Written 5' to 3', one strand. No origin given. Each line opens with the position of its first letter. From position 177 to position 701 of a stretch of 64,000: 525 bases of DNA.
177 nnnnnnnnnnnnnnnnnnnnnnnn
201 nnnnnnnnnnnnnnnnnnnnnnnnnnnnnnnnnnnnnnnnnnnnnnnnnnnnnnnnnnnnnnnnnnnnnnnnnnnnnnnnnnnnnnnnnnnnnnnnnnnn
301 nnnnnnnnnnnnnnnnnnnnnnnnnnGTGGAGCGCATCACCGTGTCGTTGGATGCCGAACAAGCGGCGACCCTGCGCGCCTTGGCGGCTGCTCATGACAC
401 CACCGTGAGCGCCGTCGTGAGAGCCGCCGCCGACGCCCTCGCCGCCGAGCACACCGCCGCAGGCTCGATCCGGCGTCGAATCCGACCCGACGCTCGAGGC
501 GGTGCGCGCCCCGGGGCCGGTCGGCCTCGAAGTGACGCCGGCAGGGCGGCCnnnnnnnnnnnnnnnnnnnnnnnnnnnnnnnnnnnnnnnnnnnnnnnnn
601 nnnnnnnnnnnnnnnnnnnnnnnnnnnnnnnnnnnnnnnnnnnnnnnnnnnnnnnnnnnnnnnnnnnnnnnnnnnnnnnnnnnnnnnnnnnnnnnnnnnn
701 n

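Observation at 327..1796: Tricistronic RHH - unknown 254-aa protein - PIN operon: candidate three-component toxin-antitoxin system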

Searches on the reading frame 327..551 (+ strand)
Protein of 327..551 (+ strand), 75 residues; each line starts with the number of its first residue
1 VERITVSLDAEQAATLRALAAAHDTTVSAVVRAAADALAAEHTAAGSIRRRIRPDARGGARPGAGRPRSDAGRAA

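Call 3: search_protein_families(library=pfam, proteins=[window:327-551:+], max_evalue=1)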
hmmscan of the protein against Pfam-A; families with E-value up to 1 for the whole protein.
window:327-551:+ (75 aa): 7 families
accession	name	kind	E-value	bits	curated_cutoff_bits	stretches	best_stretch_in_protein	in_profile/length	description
PF01402.27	RHH_1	-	3.7e-06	27.1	20.5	1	3-39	1-37/39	Ribbon-helix-helix protein, copG family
PF20605.4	Antitox_RHH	-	0.0052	17.3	27.2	1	8-42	11-45/50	Antitoxin-like ribbon-helix-helix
PF19807.5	DUF6290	-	0.0053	17.4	27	1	1-34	1-34/72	Family of unknown function (DUF6290)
PF16911.10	PapA_C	-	0.011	15.6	30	1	4-41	8-43/203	Phthiocerol/phthiodiolone dimycocerosyl transferase C-terminus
PF00668.25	Condensation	-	0.062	12.4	30.6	1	2-38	226-262/456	Condensation domain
PF14384.12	BrnA_antitoxin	-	0.1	13.4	26.1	1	2-34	35-67/68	BrnA antitoxin of type II toxin-antitoxin system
PF11101.13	DUF2884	-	0.24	11.5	30.6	1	5-52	40-87/228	Protein of unknown function (DUF2884)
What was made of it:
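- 327..554 (+): RHH (CopG-type) gene, 75 aa. The ribbon-helix-helix domain covers residues 1-42. A basic tail, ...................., is invariant among homologues. The protein is a putative operon repressor and is clade-specific. Pfam RHH_1 E=3.7e-6 (call 3).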

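Call 4: search_protein_families(library=ncbifam, proteins=[window:327-551:+], max_evalue=1)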
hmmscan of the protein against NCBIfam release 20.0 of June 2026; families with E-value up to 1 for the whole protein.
window:327-551:+ (75 aa): 2 families
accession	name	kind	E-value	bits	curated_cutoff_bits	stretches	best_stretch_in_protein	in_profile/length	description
NF046040.1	RelB_antitoxin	equivalog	0.038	14.3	50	1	4-34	1-31/69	type II toxin-antitoxin system RelB family antitoxin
NF041284.1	PrgO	equivalog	0.076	13.3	100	1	2-44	36-78/90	DNA segregation protein PrgO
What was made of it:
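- On Tripartite regulator-antitoxin-toxin systems (ω-ε-ζ / PaaR-PaaA-ParE type): No such Pfam or NCBIfam hits were found (calls 3, 4).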

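Call 6: search_protein_families(library=padloc, proteins=[window:327-551:+], max_evalue=1)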
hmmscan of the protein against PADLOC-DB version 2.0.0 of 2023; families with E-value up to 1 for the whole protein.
window:327-551:+ (75 aa): 1 family
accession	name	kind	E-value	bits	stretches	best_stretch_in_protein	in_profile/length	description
PDLC01990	CARF_m8--CARF_Beta-galactosidase_LolE_TM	-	0.017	10.3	1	5-56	1491-1541/1791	-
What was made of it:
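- On Catalogued anti-phage defence systems (PADLOC-DB v2): The single RHH hit, at E=0.017, is noise (call 6).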

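Call 53: find_homologous_proteins(query=window:327-551:+, max_evalue=0.01)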
Query window:327-551:+ (75 aa): 7 proteins with E <= 0.01 among 120 candidates.
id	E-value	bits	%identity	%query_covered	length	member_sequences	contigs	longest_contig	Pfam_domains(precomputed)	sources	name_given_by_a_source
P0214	9.4e-35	135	100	100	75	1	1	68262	PF01402.28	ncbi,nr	ncbi:MAG: ribbon-helix-helix protein, CopG family [Acidimicrobiia bacterium]|nr:ribbon-helix-helix p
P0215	2.4e-30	121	88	100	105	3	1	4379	-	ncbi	-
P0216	7.5e-28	113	84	100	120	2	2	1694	-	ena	-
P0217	2.2e-27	112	84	100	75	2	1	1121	PF01402.28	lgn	-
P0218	1.6e-18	84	65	83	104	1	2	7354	-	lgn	-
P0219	6.2e-18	82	72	43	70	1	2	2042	-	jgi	jgi:hypothetical protein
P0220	2.4e-17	80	64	100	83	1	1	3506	-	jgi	jgi:hypothetical protein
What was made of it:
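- The RHH family has only 7 detectable members (call 53).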

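Call 84: search_protein_families(library=phrogs, proteins=[window:327-551:+], max_evalue=0.01)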
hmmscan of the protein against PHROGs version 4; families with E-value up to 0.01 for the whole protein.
window:327-551:+ (75 aa): 2 families
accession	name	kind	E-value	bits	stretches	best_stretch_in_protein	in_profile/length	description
phrog_876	-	transcription regulation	0.0012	19.4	1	2-52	68-118/239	transcriptional repressor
phrog_36180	-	unknown function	0.0019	19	1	4-51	132-180/186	-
